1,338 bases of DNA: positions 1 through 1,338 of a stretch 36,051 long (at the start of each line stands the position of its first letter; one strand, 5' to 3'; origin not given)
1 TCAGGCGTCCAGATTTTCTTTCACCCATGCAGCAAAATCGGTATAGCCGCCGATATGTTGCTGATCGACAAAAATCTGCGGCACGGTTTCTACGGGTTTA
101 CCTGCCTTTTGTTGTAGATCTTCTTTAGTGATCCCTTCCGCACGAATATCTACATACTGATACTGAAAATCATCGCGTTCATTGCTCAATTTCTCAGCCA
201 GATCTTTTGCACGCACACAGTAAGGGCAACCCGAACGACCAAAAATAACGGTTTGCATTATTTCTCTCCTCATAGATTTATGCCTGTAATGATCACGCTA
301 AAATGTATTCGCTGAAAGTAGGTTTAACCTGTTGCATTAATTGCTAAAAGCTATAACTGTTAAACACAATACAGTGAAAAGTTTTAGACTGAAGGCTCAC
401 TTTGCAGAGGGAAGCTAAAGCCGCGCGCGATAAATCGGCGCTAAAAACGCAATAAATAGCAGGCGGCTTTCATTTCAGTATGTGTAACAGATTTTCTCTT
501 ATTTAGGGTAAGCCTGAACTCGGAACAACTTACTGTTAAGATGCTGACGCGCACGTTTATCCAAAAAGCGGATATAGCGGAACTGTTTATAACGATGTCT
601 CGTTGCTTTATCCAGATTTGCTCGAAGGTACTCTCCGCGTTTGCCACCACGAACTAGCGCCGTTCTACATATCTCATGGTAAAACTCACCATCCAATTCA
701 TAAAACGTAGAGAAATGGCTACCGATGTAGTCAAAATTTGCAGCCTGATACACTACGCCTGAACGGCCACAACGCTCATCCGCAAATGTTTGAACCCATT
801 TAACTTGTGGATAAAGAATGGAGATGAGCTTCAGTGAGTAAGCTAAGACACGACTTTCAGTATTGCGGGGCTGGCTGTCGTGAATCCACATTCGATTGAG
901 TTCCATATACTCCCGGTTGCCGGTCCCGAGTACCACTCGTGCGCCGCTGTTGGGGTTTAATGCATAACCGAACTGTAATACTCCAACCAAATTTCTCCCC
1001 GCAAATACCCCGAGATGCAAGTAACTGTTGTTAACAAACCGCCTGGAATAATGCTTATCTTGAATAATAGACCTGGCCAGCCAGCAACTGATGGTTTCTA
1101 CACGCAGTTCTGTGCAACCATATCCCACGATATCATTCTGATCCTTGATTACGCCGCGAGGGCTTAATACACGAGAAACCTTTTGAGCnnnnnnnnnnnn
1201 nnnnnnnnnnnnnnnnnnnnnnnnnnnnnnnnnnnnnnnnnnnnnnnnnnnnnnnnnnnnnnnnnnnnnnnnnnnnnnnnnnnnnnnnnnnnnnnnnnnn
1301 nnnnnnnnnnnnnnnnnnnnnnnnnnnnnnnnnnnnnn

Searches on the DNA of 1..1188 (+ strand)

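Call 5: search_dna_similar(query=window:1-700:+, collection=ecoli_genomes, mode=near, max_rows=30, rows=spread)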
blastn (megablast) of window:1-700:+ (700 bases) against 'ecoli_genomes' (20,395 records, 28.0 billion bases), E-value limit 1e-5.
Records with a match: 5420; places in all: 5426; records where one place covers at least 80% of the query: 2.
Genomes with a match: 5418 of 5426; with a place that covers at least 80% of the query: 2. Places per genome that has any: lowest 1, median 1, highest 3. On chromosomes: 5419 places; on plasmids: 7.
Best place of each record, by identity: >=99% 2923; 95-99% 2496; 90-95% 1.
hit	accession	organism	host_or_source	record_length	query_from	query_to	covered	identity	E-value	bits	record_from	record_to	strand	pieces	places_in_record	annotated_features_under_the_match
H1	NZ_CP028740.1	Escherichia coli strain A35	Rattus lutreola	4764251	1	700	100%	100.0%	0e+0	1293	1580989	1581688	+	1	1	grxA: glutaredoxin 1 | Mom family adenine methylcarbamoylation protein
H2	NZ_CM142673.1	Escherichia coli strain UID2309220031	Homo sapiens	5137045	1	449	64%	97.3%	0e+0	761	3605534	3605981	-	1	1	grxA: glutaredoxin 1 | DUF1418 family protein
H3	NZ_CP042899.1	Escherichia coli strain CFSAN061763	missing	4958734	1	449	64%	96.9%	0e+0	750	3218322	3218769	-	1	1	grxA: glutaredoxin 1 | ybjC: DUF1418 family protein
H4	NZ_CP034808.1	Escherichia coli strain 08-3914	missing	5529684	1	449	64%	96.9%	0e+0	750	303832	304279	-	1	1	grxA: glutaredoxin 1 | ybjC: DUF1418 family protein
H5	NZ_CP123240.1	Escherichia coli strain YZLc1-3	chicken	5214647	1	449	64%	96.9%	0e+0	750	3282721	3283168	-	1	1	grxA: glutaredoxin 1 | ybjC: DUF1418 family protein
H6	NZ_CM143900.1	Escherichia coli strain E08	Homo sapiens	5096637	1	449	64%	96.9%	0e+0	750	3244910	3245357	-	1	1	grxA: glutaredoxin 1 | ybjC: DUF1418 family protein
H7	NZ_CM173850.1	Escherichia coli strain 1324KP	Homo sapiens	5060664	1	449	64%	96.9%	0e+0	750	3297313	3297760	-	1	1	grxA: glutaredoxin 1 | ybjC: DUF1418 family protein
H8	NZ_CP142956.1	Escherichia coli strain EC200461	Homo sapiens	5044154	1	449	64%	96.7%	0e+0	745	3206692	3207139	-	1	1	grxA: glutaredoxin 1 | ybjC: DUF1418 family protein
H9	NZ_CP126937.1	Escherichia coli O2:K1:H4 strain APEC E19019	Gallus gallus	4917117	1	449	64%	96.5%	0e+0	739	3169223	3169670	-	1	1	grxA: glutaredoxin 1 | ybjC: DUF1418 family protein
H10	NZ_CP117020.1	Escherichia coli strain MLI106K3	Homo sapiens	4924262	1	446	64%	97.1%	0e+0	750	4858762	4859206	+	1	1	grxA: glutaredoxin 1 | ybjC: DUF1418 family protein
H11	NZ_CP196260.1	Escherichia coli strain AH21B066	Homo sapiens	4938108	1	446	64%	97.1%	0e+0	750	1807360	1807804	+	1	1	grxA: glutaredoxin 1 | ybjC: DUF1418 family protein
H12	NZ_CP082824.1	Escherichia coli strain SCAID URN1-2021 (19/278)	Homo sapiens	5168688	1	449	64%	96.2%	0e+0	734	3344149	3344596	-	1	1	grxA: glutaredoxin 1 | ybjC: DUF1418 family protein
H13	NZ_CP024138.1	Escherichia coli strain 14EC020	clinical patient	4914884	1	446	64%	96.7%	0e+0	739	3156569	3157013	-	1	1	grxA: glutaredoxin 1 | ybjC: DUF1418 family protein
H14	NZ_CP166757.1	Escherichia coli strain CRE287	Homo sapiens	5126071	1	446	64%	96.4%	0e+0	734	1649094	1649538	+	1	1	grxA: glutaredoxin 1 | ybjC: DUF1418 family protein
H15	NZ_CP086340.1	Escherichia coli strain ESY003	Homo sapiens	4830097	1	415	59%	100.0%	0e+0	767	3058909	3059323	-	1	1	grxA: glutaredoxin 1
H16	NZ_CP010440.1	Escherichia coli K-12 strain K-12 MG1655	not applicable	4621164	1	415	59%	100.0%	0e+0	767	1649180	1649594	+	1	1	grxA: glutaredoxin 1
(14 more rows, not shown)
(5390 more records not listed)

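Call 6: get_annotated_region(hit=H16, flank=1200)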
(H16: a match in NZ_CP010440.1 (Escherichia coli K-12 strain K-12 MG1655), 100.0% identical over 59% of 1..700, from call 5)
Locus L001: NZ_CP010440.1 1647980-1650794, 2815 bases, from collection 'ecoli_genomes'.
description: Escherichia coli K-12 strain K-12 MG1655 chromosome, complete genome
organism: Escherichia coli K-12 strain K-12 MG1655 (NCBI taxid 83333)
replicon: chromosome; assembly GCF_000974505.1
host: -; source: not applicable; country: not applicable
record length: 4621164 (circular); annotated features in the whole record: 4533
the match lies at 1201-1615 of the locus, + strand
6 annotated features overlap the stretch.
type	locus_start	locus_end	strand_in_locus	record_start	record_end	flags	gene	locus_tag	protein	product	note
CDS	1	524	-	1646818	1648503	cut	ybjL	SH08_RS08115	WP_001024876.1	aspartate:alanine antiporter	-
CDS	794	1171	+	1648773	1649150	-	ybjM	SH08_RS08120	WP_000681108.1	inner membrane protein YbjM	-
CDS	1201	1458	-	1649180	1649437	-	grxA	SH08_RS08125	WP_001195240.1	glutaredoxin 1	-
CDS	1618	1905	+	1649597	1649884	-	ybjC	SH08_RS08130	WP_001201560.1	DUF1418 family protein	-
CDS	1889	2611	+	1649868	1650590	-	nfsA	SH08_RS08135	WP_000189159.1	nitroreductase NfsA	-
CDS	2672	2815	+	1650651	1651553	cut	rimK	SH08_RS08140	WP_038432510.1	30S ribosomal protein S6--L-glutamate ligase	-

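Call 7: get_annotated_region(hit=H2, flank=1200)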
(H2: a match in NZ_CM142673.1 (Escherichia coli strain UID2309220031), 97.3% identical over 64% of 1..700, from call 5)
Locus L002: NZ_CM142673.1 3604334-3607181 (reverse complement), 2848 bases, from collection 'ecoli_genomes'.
description: Escherichia coli strain UID2309220031 chromosome, whole genome shotgun sequence
organism: Escherichia coli strain UID2309220031 (NCBI taxid 562)
replicon: chromosome; assembly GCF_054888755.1
host: Homo sapiens; source: blood; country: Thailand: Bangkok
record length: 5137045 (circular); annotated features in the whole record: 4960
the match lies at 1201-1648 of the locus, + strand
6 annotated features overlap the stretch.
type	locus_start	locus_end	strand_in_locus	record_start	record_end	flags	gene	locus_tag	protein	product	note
CDS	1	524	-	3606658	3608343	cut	ybjL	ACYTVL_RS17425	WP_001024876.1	aspartate:alanine antiporter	-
CDS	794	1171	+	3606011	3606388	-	ybjM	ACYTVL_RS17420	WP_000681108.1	inner membrane protein YbjM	-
CDS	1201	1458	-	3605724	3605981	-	grxA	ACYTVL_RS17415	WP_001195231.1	glutaredoxin 1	-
CDS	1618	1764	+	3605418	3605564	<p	-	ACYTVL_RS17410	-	DUF1418 family protein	incomplete; partial in the middle of a contig; missing C-terminus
CDS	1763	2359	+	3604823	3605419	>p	nfsA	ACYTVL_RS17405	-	nitroreductase NfsA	incomplete; partial in the middle of a contig; missing N-terminus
CDS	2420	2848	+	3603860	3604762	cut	rimK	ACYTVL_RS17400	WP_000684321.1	30S ribosomal protein S6--L-glutamate ligase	-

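Call 10: search_dna_similar(query=window:396-1100:+, collection=ecoli_genomes, mode=near, max_rows=40)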
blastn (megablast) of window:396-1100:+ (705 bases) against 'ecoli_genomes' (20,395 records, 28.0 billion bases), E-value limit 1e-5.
Records with a match: 2; places in all: 2; records where one place covers at least 80% of the query: 2.
Genomes with a match: 2 of 5426; with a place that covers at least 80% of the query: 2. Places per genome that has any: lowest 1, median 1, highest 1. On chromosomes: 2 places; on plasmids: 0.
Best place of each record, by identity: >=99% 2.
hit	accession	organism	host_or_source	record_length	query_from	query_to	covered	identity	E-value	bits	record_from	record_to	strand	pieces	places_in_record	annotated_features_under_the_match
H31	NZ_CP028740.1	Escherichia coli strain A35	Rattus lutreola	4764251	1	705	100%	100.0%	0e+0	1303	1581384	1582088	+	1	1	Mom family adenine methylcarbamoylation protein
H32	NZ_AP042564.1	Escherichia coli strain OkiPb01694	bovine feces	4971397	1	705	100%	100.0%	0e+0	1303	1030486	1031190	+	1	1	Mom family adenine methylcarbamoylation protein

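Call 78: search_dna_similar(query=L109:1500-1982:+, collection=phages, mode=near, max_rows=15)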
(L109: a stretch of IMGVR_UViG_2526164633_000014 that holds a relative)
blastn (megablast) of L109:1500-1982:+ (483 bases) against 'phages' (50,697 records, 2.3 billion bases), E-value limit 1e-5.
Records with a match: 13; places in all: 13; records where one place covers at least 80% of the query: 9.
Best place of each record, by identity: >=99% 2; 95-99% 5; 90-95% 6.
By first word of the organism name: Escherichia 6; Yersinia 5; Shigella 2.
By host as written in the record: Yersinia pestis EV76-CN 4; Escherichia coli 3; Shigella flexneri serotype 4a 2; Yersinia pestis 1; - 1; Escherichia coli C 1; Escherichia sp. 1.
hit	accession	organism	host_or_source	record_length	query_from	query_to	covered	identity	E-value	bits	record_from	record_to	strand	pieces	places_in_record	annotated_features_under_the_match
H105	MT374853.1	Yersinia phage vB_YpM_5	Yersinia pestis EV76-CN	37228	1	481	100%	99.8%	0e+0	883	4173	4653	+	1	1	hypothetical protein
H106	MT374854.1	Yersinia phage vB_YpM_6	Yersinia pestis EV76-CN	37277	1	481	100%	99.8%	0e+0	883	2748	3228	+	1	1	hypothetical protein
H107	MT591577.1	Yersinia phage vB_YpM_Tongde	Yersinia pestis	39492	1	481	100%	96.3%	0e+0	789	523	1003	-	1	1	hypothetical protein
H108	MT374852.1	Yersinia phage vB_YpM_3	Yersinia pestis EV76-CN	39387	1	414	86%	95.4%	0e+0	660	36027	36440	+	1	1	hypothetical protein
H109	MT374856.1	Yersinia phage vB_YpM_23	Yersinia pestis EV76-CN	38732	1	414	86%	95.4%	0e+0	660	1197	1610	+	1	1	hypothetical protein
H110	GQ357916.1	Escherichia phage D108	Escherichia coli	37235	1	414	86%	94.9%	0e+0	649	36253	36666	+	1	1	mom: DNA modification protein Mom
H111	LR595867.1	Escherichia virus Mu_3F6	-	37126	1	414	86%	94.9%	0e+0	649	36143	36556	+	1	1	Protein Mom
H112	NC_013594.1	Escherichia phage D108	Escherichia coli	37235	1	414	86%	94.9%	0e+0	649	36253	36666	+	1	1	mom: Mom-like DNA modification protein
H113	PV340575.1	Escherichia phage PhiR68_1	Escherichia coli C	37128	1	414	86%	94.7%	0e+0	643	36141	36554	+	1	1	Mom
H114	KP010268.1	Shigella phage SfMu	Shigella flexneri serotype 4a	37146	1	384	80%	96.6%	0e+0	638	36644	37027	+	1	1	Mom protein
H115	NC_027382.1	Shigella phage SfMu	Shigella flexneri serotype 4a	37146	1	384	80%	96.6%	0e+0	638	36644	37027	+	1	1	Mom-like DNA modification protein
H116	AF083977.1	Escherichia phage Mu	Escherichia sp.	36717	1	384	80%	94.5%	2e-167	593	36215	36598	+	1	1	adenine modification enzyme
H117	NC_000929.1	Escherichia phage Mu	Escherichia coli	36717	1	384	80%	94.5%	2e-167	593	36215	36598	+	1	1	Mom-like DNA modification protein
